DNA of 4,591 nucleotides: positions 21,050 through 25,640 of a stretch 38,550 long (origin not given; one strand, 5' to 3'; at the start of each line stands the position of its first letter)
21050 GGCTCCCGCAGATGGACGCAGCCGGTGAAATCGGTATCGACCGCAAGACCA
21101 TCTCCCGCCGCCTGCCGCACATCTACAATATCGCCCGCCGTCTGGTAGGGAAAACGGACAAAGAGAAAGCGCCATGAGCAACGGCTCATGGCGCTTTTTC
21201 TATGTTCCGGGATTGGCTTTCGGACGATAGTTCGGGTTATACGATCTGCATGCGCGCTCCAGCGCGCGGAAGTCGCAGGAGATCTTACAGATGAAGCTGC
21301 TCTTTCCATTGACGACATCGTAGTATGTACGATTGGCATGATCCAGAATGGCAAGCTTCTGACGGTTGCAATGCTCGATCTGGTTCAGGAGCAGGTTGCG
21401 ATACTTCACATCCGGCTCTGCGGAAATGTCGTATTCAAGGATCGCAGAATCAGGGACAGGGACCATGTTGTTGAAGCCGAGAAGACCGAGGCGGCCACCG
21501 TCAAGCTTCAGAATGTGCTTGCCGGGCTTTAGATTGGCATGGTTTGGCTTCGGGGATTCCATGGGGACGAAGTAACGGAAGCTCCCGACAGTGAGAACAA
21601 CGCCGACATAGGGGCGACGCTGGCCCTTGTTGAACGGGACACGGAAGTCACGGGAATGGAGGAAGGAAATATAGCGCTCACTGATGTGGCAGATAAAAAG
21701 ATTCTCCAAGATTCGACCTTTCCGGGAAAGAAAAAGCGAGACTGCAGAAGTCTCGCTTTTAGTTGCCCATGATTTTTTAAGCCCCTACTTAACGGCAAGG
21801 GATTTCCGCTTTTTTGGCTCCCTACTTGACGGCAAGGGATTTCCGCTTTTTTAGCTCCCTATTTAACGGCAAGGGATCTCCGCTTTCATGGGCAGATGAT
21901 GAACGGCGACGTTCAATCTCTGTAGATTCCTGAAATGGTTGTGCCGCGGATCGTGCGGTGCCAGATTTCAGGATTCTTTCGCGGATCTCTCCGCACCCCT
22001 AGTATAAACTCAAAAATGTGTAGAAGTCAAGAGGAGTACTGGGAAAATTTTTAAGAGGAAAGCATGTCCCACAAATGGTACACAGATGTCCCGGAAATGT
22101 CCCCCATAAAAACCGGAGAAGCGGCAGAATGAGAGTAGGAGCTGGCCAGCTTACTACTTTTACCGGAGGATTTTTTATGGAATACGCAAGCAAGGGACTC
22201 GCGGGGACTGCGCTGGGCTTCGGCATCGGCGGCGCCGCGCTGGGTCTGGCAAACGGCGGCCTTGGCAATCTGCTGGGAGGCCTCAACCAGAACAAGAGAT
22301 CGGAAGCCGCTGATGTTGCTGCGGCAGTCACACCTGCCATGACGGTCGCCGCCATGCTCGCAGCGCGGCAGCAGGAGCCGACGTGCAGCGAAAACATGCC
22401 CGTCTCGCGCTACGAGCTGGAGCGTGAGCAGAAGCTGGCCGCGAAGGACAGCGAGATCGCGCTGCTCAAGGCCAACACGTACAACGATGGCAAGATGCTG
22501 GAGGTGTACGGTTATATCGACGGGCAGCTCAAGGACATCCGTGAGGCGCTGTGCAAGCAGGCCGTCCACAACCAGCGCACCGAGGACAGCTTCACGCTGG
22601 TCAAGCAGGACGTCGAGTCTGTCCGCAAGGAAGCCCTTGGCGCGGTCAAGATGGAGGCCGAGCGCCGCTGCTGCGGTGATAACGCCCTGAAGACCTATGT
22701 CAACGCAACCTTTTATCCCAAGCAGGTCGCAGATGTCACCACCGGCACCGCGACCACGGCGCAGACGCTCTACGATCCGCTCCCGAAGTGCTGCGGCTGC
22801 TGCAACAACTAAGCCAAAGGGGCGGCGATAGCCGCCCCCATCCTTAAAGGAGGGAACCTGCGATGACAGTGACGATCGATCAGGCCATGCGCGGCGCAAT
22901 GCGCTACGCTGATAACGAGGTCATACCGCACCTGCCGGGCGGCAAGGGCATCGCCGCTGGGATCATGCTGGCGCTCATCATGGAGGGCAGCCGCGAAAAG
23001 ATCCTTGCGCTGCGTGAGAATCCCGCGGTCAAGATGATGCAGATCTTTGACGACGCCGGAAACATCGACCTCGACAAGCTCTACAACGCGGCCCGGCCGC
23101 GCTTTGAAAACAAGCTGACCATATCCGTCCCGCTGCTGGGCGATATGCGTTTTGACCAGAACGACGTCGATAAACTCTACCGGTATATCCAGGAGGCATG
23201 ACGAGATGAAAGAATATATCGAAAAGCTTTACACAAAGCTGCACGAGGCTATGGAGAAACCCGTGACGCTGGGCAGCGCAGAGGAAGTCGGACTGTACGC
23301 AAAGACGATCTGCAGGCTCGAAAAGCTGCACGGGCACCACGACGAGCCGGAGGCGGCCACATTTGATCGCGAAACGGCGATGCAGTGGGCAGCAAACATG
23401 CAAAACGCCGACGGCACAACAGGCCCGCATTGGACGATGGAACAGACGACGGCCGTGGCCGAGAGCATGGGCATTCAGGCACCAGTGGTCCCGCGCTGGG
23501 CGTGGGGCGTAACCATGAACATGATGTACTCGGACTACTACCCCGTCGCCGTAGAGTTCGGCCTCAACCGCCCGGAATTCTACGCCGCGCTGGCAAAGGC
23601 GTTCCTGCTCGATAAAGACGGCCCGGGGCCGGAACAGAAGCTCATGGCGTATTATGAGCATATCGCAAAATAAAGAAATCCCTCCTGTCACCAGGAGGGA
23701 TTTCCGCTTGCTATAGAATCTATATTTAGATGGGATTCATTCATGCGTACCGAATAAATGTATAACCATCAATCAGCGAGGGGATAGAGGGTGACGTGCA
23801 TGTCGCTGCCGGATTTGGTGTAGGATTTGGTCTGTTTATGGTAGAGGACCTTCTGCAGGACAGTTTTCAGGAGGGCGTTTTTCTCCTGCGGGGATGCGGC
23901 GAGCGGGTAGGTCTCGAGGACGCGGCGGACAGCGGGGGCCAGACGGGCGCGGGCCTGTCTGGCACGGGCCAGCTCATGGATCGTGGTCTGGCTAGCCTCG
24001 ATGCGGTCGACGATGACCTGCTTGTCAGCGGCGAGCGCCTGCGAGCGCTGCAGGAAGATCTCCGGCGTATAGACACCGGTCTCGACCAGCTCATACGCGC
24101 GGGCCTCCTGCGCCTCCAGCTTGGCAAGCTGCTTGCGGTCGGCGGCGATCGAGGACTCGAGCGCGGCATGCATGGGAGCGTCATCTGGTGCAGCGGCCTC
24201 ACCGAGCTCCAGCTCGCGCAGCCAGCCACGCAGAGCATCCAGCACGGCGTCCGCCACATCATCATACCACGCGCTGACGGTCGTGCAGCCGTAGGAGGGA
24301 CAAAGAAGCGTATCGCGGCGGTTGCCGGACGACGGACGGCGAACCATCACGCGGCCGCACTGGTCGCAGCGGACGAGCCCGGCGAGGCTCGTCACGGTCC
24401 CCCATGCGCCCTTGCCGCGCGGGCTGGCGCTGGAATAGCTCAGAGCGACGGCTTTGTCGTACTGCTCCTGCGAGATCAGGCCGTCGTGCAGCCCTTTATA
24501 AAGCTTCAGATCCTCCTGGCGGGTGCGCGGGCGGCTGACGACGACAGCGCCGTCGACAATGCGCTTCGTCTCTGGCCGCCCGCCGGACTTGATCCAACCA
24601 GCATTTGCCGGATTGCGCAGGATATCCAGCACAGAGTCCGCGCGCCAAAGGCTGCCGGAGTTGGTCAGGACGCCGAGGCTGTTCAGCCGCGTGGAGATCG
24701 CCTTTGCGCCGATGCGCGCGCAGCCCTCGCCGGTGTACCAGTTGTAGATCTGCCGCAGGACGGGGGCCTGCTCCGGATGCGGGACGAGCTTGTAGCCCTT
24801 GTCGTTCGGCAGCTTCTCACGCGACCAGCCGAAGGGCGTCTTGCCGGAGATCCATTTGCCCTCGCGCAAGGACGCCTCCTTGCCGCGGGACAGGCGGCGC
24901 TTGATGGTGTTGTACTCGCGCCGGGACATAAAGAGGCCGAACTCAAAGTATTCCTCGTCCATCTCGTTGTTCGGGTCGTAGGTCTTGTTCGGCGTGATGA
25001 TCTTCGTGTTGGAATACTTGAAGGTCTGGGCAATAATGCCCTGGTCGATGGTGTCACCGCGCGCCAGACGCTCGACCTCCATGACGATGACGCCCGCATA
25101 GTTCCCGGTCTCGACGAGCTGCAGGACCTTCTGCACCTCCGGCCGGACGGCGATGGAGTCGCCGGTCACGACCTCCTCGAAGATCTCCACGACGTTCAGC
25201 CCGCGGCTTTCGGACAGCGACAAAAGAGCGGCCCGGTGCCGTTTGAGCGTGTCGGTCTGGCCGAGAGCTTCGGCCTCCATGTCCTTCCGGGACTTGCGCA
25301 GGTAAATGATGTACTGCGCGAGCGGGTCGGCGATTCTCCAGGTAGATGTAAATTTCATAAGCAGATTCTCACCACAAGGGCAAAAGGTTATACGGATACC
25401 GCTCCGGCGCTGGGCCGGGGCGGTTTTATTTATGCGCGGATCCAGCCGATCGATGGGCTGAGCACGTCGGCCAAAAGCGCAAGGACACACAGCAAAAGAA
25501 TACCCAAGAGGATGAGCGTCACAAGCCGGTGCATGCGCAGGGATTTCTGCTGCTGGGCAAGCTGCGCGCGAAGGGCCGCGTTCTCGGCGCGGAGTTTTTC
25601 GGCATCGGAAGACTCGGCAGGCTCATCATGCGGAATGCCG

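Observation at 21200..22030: Phage-borne type III toxin-antitoxin (ToxIN/AbiQ-like) locus with a 3 x 37-nt RNA repeat array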

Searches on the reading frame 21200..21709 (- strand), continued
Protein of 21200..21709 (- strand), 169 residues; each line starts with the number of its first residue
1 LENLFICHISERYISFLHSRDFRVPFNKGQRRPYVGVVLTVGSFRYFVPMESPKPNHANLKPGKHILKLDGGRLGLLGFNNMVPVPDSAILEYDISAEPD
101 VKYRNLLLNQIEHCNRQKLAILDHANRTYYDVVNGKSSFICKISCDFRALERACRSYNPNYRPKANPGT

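Call 44: search_dna_similar(query=window:21200-21709:-, collection=phages, mode=protein, max_rows=30, max_evalue=1e-8)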
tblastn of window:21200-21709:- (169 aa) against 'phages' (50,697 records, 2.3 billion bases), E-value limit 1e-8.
Records with a match: 3; places in all: 3; records where one place covers at least 80% of the query: 3.
Best place of each record, by identity: <60% 3.
By first word of the organism name: Clostridioides 1; Clostridium 1; Fusobacterium 1.
By host as written in the record: - 1; Clostridium botulinum D str. 1873 1; Fusobacterium necrophorum subsp. necrophorum strain FN37 1.
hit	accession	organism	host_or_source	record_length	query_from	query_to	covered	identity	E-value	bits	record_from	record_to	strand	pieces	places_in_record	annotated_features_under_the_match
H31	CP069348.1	Clostridioides phage pCD1602_4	water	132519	1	157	93%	37.7%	2e-27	112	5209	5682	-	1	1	record has no annotation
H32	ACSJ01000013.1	Clostridium phage D-1873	Clostridium botulinum D str. 1873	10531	6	157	90%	37.8%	3e-20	92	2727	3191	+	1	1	conserved hypothetical protein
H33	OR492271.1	Fusobacterium phage phiFN37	Fusobacterium necrophorum subsp. ...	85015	8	157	89%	30.3%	2e-12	69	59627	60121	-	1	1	type III toxin-antitoxin system ToxN/AbiQ family toxin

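Call 47: get_annotated_region(hit=H31, flank=600)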
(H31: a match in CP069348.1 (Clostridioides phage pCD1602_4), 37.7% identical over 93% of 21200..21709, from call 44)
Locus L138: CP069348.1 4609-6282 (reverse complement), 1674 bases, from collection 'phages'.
description: Clostridioides phage pCD1602_4, complete sequence.
organism: Clostridioides phage pCD1602_4 (NCBI taxid 2801346)
taxonomy: Viruses; Duplodnaviria; Heunggongvirae; Uroviricota; Caudoviricetes
host: -; source: water; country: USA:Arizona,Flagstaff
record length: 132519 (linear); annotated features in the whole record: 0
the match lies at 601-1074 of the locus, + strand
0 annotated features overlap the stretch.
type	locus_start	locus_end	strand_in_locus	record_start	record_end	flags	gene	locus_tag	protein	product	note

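Call 48: get_annotated_region(hit=H32, flank=600)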
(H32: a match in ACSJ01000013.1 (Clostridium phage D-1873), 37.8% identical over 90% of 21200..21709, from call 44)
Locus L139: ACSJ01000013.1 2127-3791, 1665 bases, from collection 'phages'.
description: Clostridium phage D-1873 CLG.Contig165, whole genome shotgun sequence.
organism: Clostridium phage D-1873 (NCBI taxid 658056)
taxonomy: Viruses
host: Clostridium botulinum D str. 1873; source: ham; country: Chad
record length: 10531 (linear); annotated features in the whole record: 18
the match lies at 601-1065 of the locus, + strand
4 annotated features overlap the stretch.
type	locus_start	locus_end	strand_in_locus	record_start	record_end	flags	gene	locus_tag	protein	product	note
CDS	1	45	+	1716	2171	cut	-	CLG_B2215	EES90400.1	hypothetical protein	identified by glimmer; putative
CDS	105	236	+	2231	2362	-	-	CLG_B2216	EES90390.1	conserved hypothetical protein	-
CDS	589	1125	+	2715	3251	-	-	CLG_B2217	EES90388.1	conserved hypothetical protein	-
CDS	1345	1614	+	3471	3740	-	-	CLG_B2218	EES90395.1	conserved hypothetical protein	-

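Call 81: predict_structure(alignment_id=A1)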
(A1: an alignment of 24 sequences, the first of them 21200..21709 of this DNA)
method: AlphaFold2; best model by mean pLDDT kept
length: 169 residues; sequences in the alignment: 24
mean_pLDDT: 92.1   pTM: 0.86
mean pLDDT of the five models: 92.1, 91.2, 90.9, 90.7, 85.2
residues with pLDDT >= 90: 141; 70-90: 22; 50-70: 5; < 50: 1
segments of 3 or more residues with pLDDT < 50: none
pLDDT, mean of each block of 10 residues (from residue 1): 92 93 82 90 95 93 92 95 95 94 97 97 96 94 96 94 68
secondary structure, 60 per line:
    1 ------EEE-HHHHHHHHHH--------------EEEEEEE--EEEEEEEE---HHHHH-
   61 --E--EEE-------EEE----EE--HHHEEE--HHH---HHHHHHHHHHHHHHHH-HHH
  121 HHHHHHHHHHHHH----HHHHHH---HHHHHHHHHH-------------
elements in order: E7-9 H11-20 E35-41 E44-51 H55-59 E66-68 E76-78 E90-92 H101-116 H118-133 H138-143 H147-156

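Call 83: fold_search(model_id=the predicted structure, library=pdb)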
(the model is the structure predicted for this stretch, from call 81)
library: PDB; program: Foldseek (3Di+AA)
matches with E <= 10: 76; with E <= 0.001: 4
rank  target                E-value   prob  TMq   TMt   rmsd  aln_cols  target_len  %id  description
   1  4ato_A                1.1e-11  1.00  0.80  0.81   2.6       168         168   30  New insights into the mechanism of bacterial Type III toxin-antitoxin systems: selective toxin inhibition by a non-cod (released 2012-12-26)
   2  2xd0_A                2.6e-10  1.00  0.79  0.83   2.3       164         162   25  A processed non-coding RNA regulates a bacterial antiviral system (released 2011-01-12)
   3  7d8o_A                6.7e-10  1.00  0.78  0.80   2.3       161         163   24  Crystal structure of E. coli ToxIN type III toxin-antitoxin complex (released 2022-01-05)
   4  4glk                  1.8e-08  1.00  0.77  0.79   3.0       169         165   26  Structure and activity of AbiQ, a lactococcal anti-phage endoribonuclease belonging to the type-III toxin-antitoxin syst (released 2013-01-16)
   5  4rmo_A                7.1e-03  1.00  0.56  0.60   6.5       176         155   16  Crystal Structure of the CptIN Type III Toxin-Antitoxin System from Eubacterium rectale (released 2015-09-30)
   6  4mzt_A                2.8e-01  0.35  0.28  0.39   9.5       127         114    8  MazF from S. aureus crystal form II, C2221, 2.3 A (released 2014-05-21)
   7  5xe3_A                2.9e-01  0.38  0.26  0.39   8.7        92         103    6  Endoribonuclease in complex with its cognate antitoxin from Mycobacterial species (released 2017-10-11)
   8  7epi                  3.7e-01  0.18  0.23  0.36   8.9       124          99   14  Crystal structure of E.coli CcdB mutant S60E (released 2022-06-08)
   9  4mdx_A                4.7e-01  0.25  0.28  0.38   9.8       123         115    8  Crystal structure of Bacillus subtilis MazF in complex with RNA (released 2013-10-23)
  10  4mzp_E                5.9e-01  0.18  0.27  0.37   9.9       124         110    6  MazF from S. aureus crystal form III, C2221, 2.7 A (released 2014-05-21)
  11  6kys_B                6.3e-01  0.15  0.25  0.32  10.1       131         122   11  The structure of the M. tb toxin MazF-mt1 (released 2020-08-05)
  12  9g7k_A                8.4e-01  0.14  0.25  0.33  10.3       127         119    8  Staphylococcus aureus MazF in complex with Nanobody 12 (released 2024-07-31)
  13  5hjz_A                8.9e-01  0.21  0.30  0.41   9.1       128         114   11  Structure of M. tuberculosis MazF-mt1 (Rv2801c) in complex with RNA (released 2017-01-18)
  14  9g7k_B                1.1e+00  0.15  0.28  0.37   9.1       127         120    7  Staphylococcus aureus MazF in complex with Nanobody 12 (released 2024-07-31)
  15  6l29_A                1.1e+00  0.14  0.28  0.36   9.4       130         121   10  The structure of the MazF-mt1 mutant (released 2020-08-05)
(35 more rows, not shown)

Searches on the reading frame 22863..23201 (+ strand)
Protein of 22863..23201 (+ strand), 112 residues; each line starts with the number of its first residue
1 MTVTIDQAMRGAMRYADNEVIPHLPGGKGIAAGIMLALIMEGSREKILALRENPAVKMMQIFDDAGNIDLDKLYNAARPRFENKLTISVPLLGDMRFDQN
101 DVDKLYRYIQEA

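Call 22: search_protein_families(library=pfam, proteins=[window:22863-23201:+], max_evalue=0.01)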
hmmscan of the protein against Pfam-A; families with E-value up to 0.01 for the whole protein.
window:22863-23201:+ (112 aa): 0 families

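Call 57: find_related_loci(query=window:22863-23201:+, collection=viral_contigs, flank=4000)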
Query window:22863-23201:+ (112 aa) in viral_contigs; peptide patterns used: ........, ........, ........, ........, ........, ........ (x = any residue, [..] = any of these).
119 stretches matched a pattern; 111 encode a relative of the query (tblastn E <= 1e-3); the best 80 are kept; 80 distinct loci.
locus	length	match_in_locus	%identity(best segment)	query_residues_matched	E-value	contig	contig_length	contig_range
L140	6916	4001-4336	98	1-112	1e-71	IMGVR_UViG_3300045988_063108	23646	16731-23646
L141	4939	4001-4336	98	1-112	1e-71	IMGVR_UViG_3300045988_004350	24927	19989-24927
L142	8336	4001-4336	98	1-112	1e-71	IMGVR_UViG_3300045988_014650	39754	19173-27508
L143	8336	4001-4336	98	1-112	1e-71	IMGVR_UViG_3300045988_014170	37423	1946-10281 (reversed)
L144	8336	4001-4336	98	1-112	1e-71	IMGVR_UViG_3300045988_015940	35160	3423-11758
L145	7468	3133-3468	98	1-112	1e-71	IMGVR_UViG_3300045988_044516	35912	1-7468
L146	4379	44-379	98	1-112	1e-71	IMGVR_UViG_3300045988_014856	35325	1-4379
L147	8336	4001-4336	98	1-112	1e-71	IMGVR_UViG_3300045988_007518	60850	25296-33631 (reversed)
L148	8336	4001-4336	98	1-112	1e-71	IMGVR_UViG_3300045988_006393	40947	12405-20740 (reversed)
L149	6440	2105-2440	98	1-112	1e-71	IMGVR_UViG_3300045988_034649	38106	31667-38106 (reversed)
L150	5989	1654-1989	98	1-112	1e-71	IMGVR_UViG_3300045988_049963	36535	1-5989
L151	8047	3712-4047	98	1-112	1e-71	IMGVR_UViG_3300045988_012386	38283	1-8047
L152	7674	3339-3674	98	1-112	1e-71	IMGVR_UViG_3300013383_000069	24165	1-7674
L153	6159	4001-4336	98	1-112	1e-71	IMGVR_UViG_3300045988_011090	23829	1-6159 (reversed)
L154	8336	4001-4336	98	1-112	1e-71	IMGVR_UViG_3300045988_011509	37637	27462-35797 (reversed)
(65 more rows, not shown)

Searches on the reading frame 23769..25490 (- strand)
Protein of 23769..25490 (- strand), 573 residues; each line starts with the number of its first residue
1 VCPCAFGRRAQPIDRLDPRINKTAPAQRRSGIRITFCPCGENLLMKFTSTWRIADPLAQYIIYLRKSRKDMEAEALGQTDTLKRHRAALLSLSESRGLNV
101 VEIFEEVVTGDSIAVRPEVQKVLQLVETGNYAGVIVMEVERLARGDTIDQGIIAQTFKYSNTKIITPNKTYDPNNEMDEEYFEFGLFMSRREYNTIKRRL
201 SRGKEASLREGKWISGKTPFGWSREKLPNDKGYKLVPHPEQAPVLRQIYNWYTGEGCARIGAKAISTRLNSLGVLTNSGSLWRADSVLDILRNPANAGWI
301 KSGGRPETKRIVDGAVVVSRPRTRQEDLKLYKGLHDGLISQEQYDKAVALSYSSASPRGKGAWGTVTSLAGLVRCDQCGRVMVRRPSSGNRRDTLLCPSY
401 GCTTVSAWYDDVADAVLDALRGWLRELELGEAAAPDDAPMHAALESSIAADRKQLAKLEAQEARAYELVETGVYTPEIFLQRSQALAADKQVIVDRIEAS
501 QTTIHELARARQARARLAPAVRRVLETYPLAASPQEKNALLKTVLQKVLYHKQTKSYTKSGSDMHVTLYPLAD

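Call 21: search_protein_families(library=phrogs, proteins=[window:23769-25490:-], max_evalue=0.001)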
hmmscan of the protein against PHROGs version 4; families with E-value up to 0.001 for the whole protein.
window:23769-25490:- (573 aa): 3 families
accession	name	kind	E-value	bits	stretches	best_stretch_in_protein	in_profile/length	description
phrog_95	-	integration and excision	2.1e-87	295.3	1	59-556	89-561/651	integrase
phrog_125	-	DNA, RNA and nucleotide metabolism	3.4e-14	54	1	59-220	21-163/254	DNA invertase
phrog_6620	-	integration and excision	6.6e-05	23.5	1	58-193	56-180/201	transposase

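Call 22: search_protein_families(library=pfam, proteins=[window:23769-25490:-], max_evalue=0.01)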
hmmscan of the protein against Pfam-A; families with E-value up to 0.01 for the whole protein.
window:23769-25490:- (573 aa): 3 families
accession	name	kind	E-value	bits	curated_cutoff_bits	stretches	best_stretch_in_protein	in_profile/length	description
PF00239.26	Resolvase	-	2.3e-16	60.7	23.3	1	61-213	2-145/145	Resolvase, N terminal domain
PF07508.19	Recombinase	-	2.1e-14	54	21.1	1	239-347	1-95/102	Recombinase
PF13408.12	Zn_ribbon_recom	-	1.3e-07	32.3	25.3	1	369-421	2-58/58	Recombinase zinc beta ribbon domain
